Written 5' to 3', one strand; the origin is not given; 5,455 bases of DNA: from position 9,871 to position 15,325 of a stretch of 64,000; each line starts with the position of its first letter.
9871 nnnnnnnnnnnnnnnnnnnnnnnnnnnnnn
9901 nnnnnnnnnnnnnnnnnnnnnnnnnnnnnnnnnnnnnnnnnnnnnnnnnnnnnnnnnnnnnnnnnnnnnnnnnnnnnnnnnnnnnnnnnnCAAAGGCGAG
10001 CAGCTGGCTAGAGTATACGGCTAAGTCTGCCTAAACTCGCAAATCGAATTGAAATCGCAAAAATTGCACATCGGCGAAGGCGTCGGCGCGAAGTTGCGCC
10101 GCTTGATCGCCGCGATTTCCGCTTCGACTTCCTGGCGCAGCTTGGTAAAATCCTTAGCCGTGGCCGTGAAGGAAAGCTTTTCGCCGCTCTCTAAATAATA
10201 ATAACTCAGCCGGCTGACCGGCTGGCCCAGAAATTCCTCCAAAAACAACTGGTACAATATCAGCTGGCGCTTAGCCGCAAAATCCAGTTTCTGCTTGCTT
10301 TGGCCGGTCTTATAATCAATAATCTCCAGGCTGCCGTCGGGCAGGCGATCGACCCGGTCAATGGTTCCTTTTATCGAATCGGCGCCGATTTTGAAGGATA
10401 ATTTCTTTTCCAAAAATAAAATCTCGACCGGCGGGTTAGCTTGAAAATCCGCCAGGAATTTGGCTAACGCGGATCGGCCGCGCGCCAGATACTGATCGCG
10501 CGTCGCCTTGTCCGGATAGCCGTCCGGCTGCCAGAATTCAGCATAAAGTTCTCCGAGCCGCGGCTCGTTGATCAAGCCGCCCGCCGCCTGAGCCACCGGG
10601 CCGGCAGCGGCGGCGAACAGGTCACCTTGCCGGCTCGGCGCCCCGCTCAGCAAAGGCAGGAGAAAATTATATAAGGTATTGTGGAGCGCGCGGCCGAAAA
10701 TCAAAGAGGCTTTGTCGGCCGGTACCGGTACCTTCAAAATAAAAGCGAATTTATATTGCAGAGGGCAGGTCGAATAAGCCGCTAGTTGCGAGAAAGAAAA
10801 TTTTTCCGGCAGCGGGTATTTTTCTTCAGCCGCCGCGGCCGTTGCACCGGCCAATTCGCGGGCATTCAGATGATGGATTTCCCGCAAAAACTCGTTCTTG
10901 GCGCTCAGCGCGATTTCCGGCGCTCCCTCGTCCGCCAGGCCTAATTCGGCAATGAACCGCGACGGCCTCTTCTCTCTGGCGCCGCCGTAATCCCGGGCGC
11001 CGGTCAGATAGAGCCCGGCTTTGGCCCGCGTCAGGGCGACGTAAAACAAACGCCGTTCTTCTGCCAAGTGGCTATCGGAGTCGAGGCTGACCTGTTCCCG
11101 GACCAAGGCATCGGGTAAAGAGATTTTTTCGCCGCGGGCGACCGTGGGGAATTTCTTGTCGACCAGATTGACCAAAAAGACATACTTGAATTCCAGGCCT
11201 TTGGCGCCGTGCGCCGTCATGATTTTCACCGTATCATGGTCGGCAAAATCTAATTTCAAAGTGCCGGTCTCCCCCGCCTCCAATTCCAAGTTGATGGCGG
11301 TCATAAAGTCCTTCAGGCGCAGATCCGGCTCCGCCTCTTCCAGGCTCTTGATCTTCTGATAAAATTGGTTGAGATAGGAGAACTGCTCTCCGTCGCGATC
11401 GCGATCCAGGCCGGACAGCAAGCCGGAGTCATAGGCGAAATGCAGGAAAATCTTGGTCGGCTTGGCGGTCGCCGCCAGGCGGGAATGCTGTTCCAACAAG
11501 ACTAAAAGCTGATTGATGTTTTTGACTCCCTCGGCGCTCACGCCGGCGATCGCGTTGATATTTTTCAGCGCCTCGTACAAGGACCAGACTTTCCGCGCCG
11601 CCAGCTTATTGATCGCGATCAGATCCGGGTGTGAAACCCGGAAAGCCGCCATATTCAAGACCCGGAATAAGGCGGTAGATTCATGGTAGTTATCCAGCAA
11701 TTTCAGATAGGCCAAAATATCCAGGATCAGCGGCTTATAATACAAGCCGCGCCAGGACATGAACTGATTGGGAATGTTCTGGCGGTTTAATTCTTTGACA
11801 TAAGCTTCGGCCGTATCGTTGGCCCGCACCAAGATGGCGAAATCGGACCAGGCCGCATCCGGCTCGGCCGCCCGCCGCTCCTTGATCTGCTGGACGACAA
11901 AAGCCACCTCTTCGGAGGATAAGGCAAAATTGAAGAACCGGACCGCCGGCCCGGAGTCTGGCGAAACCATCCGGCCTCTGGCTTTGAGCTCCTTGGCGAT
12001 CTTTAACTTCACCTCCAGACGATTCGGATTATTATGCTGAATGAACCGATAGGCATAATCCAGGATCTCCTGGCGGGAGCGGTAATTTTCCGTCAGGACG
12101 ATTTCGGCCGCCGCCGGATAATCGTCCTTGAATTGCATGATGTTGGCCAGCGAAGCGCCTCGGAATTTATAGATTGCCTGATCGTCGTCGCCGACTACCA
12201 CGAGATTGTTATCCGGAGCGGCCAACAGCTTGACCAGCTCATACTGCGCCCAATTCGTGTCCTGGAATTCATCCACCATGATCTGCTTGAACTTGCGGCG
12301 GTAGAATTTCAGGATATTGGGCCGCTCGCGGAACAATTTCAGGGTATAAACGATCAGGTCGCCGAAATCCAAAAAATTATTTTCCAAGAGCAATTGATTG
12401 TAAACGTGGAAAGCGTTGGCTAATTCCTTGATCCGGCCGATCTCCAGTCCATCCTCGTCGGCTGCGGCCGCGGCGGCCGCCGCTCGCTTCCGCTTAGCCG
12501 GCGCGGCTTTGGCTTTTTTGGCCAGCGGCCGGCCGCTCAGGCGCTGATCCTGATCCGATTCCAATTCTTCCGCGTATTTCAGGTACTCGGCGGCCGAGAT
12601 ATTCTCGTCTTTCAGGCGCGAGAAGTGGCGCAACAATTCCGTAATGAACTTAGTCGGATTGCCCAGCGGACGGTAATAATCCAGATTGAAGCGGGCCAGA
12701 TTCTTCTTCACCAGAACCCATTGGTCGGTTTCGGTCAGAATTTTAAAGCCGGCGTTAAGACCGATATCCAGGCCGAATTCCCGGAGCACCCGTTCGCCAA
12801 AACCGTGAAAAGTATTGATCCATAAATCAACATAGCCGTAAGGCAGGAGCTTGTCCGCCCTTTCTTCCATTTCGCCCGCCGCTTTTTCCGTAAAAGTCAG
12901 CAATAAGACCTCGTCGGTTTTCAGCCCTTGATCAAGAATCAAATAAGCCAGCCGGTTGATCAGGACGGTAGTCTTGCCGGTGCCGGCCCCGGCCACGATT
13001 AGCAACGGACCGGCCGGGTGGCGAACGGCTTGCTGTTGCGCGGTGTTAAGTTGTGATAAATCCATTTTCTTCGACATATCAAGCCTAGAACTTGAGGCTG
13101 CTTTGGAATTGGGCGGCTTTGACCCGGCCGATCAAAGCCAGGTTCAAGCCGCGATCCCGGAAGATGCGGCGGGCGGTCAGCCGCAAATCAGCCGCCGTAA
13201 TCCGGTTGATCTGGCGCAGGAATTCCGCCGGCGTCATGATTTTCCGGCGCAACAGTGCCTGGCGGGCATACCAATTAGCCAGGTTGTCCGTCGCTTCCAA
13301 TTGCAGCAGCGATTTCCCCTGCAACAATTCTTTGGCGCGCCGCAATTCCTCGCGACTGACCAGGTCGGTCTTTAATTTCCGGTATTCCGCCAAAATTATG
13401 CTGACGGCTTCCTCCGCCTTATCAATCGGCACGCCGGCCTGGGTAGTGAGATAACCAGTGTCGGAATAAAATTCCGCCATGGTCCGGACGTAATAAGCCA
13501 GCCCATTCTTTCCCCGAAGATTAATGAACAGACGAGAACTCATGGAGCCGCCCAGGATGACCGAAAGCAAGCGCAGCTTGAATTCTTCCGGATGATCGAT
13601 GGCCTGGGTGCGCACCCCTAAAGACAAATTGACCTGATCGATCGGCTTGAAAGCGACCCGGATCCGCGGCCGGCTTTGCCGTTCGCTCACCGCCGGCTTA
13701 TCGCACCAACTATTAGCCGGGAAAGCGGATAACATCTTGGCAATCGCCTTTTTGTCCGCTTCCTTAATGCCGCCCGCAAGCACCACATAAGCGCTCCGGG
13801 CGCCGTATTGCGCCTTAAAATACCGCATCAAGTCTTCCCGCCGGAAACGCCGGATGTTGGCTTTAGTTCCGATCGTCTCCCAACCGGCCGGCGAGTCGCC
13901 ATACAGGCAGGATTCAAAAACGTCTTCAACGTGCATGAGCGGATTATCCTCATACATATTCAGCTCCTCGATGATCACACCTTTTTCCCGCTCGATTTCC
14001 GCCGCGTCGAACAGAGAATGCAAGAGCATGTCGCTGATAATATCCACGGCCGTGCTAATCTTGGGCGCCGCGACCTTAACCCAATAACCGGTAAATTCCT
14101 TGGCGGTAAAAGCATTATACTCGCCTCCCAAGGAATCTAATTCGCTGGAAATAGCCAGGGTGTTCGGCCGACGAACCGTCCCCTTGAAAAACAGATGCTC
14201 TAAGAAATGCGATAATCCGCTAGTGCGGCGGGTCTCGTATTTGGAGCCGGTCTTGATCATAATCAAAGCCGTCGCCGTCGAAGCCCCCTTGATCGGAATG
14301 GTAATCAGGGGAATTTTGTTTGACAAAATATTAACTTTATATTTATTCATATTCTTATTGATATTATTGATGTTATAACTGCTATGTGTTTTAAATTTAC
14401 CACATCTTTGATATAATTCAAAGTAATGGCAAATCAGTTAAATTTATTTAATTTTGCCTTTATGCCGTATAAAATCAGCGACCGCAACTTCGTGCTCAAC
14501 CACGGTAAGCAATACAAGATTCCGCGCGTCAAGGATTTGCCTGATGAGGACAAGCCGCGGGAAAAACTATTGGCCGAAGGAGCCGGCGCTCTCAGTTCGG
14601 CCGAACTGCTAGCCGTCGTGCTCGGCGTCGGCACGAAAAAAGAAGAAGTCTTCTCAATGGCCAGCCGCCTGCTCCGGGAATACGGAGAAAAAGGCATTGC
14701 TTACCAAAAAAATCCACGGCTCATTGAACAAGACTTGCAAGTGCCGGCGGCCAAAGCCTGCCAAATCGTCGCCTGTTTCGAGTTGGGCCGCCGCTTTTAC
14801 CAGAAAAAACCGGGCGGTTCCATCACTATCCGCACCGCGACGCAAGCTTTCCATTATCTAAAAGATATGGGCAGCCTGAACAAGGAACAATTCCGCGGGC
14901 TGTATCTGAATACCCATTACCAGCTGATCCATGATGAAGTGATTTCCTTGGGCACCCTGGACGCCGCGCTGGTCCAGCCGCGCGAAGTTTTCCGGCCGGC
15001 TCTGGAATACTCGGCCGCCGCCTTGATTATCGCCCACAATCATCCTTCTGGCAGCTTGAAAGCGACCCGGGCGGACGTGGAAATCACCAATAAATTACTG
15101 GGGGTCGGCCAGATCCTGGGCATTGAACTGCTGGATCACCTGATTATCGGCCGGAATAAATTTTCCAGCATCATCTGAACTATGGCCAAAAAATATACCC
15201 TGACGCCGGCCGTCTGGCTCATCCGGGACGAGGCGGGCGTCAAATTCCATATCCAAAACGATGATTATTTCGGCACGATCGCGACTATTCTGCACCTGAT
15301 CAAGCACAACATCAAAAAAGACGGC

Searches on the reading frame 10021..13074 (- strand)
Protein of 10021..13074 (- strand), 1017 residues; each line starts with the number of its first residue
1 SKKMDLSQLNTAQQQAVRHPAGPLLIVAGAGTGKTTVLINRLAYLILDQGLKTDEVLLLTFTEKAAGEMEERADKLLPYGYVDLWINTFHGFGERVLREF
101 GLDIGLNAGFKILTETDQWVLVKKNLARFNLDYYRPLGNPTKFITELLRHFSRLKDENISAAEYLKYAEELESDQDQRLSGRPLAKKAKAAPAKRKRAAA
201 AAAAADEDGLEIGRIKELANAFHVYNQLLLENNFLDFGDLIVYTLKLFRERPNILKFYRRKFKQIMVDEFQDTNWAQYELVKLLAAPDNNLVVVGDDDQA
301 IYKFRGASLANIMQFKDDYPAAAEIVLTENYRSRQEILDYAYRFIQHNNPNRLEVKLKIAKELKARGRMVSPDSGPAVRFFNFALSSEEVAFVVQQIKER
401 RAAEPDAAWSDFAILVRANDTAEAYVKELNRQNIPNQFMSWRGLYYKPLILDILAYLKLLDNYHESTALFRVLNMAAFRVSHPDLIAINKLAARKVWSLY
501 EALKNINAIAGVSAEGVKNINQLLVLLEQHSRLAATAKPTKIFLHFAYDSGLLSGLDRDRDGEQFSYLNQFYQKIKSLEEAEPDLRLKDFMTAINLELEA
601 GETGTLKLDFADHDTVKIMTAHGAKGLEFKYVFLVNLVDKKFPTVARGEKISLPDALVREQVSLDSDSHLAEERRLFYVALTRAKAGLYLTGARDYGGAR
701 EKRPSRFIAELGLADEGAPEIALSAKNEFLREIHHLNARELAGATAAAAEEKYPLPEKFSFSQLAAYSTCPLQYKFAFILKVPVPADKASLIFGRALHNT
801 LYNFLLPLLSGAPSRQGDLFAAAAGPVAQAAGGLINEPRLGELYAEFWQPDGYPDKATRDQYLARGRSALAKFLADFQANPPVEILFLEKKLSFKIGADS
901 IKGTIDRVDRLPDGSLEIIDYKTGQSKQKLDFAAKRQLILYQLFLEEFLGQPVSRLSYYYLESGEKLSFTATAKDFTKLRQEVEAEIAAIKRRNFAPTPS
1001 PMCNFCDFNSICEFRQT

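Call 17: search_protein_families(library=pfam, proteins=[window:10021-13074:-], max_evalue=0.0001)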
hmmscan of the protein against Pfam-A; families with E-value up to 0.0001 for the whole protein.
window:10021-13074:- (1017 aa): 7 families
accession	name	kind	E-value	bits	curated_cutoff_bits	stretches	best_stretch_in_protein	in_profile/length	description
PF00580.27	UvrD-helicase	-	2e-76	257.7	23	1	9-320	1-271/271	UvrD/REP helicase N-terminal domain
PF13361.12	UvrD_C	-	1.3e-51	176.6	25.6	1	325-692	1-347/350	UvrD-like helicase C-terminal domain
PF12705.13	PDDEXK_1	-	5.7e-35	121.9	22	1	759-1013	2-247/247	PD-(D/E)XK nuclease superfamily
PF13245.12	AAA_19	-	1.1e-22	81.1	25.1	1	13-305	1-134/134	AAA domain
PF13538.12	UvrD_C_2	-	7.9e-10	38.9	27.4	0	663-690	24-51/52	UvrD-like helicase C-terminal domain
PF13604.12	AAA_30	-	4.3e-08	33.6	27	0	8-73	1-66/191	AAA domain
PF01443.25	Viral_helicase1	-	8.4e-05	22.9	21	0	664-690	197-226/228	Viral superfamily 1 RNA helicase core domain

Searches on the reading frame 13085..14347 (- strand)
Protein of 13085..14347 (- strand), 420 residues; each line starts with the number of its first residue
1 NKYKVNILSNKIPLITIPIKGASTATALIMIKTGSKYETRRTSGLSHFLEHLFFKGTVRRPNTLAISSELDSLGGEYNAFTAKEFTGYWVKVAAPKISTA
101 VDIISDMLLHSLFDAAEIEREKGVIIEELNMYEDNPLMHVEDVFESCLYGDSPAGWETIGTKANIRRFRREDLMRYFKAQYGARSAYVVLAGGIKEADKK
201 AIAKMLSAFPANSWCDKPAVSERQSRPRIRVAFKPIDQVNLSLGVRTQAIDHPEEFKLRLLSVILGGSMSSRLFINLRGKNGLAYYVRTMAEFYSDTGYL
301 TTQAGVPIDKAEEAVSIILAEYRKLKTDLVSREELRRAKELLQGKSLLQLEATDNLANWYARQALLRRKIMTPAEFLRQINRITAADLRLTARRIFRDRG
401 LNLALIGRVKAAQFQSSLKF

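Call 17: search_protein_families(library=pfam, proteins=[window:13085-14347:-], max_evalue=0.0001)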
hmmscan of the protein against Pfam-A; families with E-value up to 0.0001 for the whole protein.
window:13085-14347:- (420 aa): 2 families
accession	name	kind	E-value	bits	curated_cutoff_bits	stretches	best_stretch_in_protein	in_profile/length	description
PF00675.25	Peptidase_M16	-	6.7e-34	117.4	22.3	1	21-161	9-148/149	Insulinase (Peptidase family M16)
PF05193.26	Peptidase_M16_C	-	1.3e-26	94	23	1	168-342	2-181/181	Peptidase M16 inactive domain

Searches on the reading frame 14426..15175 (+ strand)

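Call 17: search_protein_families(library=pfam, proteins=[window:14426-15175:+], max_evalue=0.0001)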
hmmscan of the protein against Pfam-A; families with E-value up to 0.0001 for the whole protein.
window:14426-15175:+ (250 aa): 2 families
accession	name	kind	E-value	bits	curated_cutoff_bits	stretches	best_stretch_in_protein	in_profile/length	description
PF04002.20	RadC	-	9.2e-37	126.1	22.1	1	136-248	2-115/121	RadC-like JAB domain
PF20582.4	UPF0758_N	-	9.8e-18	64.5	27.1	1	35-87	1-53/77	UPF0758 N-terminal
